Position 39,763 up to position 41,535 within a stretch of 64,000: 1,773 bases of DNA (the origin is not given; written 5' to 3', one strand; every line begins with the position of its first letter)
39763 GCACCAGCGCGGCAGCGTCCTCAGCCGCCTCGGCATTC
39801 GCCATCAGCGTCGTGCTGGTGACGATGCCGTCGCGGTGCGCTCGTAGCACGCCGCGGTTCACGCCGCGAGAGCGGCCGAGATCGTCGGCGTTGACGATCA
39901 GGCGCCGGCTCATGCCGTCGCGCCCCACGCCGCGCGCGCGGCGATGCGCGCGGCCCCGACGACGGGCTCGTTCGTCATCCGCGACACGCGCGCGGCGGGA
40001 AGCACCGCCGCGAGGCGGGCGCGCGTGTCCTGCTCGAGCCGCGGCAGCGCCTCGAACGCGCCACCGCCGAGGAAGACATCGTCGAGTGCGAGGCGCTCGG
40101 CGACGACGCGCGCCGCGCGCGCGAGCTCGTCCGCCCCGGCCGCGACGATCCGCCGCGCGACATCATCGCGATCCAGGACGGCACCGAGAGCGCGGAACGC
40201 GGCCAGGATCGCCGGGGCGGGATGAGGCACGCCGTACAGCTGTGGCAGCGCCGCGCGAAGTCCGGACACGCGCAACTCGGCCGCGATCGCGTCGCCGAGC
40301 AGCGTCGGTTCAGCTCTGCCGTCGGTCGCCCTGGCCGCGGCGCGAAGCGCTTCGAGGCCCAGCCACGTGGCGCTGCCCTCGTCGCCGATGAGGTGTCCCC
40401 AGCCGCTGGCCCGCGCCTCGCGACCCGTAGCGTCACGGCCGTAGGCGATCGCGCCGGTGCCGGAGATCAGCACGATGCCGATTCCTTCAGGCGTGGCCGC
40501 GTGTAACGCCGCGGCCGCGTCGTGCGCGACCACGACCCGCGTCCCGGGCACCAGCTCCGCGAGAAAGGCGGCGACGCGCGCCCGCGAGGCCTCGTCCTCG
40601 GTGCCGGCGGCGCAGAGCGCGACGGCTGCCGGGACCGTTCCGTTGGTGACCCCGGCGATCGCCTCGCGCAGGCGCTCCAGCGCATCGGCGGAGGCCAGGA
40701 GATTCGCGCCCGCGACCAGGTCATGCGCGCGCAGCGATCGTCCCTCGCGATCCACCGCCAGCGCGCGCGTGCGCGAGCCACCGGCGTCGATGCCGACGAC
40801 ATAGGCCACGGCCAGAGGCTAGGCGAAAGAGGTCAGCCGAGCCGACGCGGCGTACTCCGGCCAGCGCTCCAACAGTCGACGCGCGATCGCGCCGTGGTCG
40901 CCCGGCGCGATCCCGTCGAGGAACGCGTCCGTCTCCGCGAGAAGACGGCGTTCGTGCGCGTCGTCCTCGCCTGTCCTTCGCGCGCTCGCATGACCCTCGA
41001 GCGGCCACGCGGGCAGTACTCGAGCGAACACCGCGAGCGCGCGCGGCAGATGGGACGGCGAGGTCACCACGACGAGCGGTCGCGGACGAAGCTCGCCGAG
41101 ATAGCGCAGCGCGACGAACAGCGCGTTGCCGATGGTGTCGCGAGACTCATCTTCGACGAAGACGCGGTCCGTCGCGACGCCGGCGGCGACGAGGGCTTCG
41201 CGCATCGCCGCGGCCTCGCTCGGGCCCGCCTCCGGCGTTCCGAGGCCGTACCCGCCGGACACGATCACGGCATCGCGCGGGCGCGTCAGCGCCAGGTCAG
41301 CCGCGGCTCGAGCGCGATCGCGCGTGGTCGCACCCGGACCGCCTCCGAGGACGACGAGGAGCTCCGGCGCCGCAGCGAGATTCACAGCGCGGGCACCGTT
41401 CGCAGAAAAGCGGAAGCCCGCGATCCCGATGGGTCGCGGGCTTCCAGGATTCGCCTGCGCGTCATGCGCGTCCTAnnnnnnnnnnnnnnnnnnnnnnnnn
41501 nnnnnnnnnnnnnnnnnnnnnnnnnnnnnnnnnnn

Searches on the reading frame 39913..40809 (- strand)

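Call 101: search_protein_families(library=pfam, proteins=[window:39913-40809:-], max_evalue=0.00001)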
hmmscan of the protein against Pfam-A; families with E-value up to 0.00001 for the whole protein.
window:39913-40809:- (299 aa): 1 family
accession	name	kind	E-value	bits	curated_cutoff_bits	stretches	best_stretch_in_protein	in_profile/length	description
PF01869.26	BcrAD_BadFG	-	1.4e-23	84.2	31.5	1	5-287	1-268/271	BadF/BadG/BcrA/BcrD ATPase family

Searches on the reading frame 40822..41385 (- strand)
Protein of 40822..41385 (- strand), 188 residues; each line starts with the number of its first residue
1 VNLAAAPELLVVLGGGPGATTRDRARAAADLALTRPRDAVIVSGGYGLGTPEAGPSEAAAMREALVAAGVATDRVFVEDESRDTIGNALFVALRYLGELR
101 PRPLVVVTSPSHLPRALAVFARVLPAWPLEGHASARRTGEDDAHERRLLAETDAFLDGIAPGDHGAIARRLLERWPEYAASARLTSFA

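Call 101: search_protein_families(library=pfam, proteins=[window:40822-41385:-], max_evalue=0.00001)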
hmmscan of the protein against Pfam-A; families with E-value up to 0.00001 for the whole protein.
window:40822-41385:- (188 aa): 1 family
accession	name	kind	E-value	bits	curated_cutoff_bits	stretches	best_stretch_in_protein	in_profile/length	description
PF02698.23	DUF218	-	1.9e-24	86.5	27.6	1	10-126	3-109/133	DUF218 domain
